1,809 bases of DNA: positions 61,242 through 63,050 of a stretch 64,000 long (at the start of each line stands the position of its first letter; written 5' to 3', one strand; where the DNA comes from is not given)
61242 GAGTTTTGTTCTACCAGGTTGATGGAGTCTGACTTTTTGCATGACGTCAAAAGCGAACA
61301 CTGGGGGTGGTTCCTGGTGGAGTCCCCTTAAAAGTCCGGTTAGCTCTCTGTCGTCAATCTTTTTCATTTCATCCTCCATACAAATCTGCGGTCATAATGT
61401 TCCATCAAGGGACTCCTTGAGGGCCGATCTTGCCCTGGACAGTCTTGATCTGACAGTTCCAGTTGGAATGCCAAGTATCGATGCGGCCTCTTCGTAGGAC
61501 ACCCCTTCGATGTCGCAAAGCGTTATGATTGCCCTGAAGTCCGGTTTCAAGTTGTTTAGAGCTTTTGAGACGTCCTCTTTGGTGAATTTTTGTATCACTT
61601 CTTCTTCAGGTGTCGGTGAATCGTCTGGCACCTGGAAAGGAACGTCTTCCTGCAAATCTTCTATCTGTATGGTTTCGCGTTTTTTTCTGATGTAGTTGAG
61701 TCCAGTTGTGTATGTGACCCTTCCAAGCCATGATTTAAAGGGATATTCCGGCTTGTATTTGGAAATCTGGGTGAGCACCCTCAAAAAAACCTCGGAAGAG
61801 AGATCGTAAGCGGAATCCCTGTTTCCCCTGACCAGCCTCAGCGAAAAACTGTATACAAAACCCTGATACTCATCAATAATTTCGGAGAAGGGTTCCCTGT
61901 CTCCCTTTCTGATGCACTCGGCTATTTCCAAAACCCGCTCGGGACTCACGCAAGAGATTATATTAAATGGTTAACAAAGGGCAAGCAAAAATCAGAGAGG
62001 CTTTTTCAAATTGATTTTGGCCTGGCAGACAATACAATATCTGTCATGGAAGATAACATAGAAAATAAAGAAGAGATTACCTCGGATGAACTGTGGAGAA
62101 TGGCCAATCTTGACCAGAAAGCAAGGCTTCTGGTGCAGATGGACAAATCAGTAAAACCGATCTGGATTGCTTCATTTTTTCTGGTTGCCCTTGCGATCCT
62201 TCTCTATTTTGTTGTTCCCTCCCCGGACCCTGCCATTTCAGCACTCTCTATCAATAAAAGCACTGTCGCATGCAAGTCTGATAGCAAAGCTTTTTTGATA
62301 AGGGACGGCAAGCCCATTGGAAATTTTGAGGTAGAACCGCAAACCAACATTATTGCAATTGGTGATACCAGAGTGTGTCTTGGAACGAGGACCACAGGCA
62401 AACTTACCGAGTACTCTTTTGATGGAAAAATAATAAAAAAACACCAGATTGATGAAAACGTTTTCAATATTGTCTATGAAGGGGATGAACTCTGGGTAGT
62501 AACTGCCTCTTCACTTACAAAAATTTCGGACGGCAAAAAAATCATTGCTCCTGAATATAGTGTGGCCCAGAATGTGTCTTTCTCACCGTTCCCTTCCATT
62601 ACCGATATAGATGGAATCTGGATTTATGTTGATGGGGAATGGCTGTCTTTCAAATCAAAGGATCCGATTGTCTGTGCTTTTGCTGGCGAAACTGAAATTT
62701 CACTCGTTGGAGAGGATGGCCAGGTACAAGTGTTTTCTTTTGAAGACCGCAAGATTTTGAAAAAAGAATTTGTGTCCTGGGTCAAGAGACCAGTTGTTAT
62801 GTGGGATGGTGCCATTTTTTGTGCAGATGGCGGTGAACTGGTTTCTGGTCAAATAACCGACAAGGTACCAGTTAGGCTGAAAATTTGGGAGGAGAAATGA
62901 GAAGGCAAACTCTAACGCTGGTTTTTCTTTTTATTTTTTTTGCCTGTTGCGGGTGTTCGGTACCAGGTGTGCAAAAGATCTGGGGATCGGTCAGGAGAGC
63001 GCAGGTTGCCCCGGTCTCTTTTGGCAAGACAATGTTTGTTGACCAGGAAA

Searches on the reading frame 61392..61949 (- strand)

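Call 13: search_protein_families(library=pfam, proteins=[window:61392-61949:-], max_evalue=0.001)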
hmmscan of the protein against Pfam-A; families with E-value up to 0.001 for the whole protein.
window:61392-61949:- (185 aa): 6 families
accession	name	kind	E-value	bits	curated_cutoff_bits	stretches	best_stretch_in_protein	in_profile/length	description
PF08281.18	Sigma70_r4_2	-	2.1e-16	59.7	25.7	1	126-177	3-54/54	Sigma-70, region 4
PF04545.22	Sigma70_r4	-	3.3e-12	46.2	24.1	1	130-179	1-50/50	Sigma-70, region 4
PF04542.20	Sigma70_r2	-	1.1e-10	41.6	24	1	25-91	2-69/71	Sigma-70 region 2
PF20432.4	Xre-like-HTH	-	0.0004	21.1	25.8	0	138-174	12-46/63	Antitoxin Xre-like helix-turn-helix domain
PF07638.17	Sigma70_ECF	-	0.00051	20.4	21.1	1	125-181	127-183/185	ECF sigma factor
PF13384.12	HTH_23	-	0.00064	19.9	24.6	0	141-173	10-41/50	Homeodomain-like domain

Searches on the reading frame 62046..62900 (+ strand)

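Call 13: search_protein_families(library=pfam, proteins=[window:62046-62900:+], max_evalue=0.001)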
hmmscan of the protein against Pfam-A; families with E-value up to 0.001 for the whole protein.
window:62046-62900:+ (284 aa): 0 families

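Call 76: search_protein_families(library=pfam, proteins=[window:62046-62900:+], max_evalue=1)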
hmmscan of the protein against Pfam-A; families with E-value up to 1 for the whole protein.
window:62046-62900:+ (284 aa): 1 family
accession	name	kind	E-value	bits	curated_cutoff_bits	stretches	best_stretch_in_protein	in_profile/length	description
PF06832.18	BiPBP_C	-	0.0069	16.7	26.8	1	160-228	17-86/90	Penicillin-Binding Protein C-terminus Family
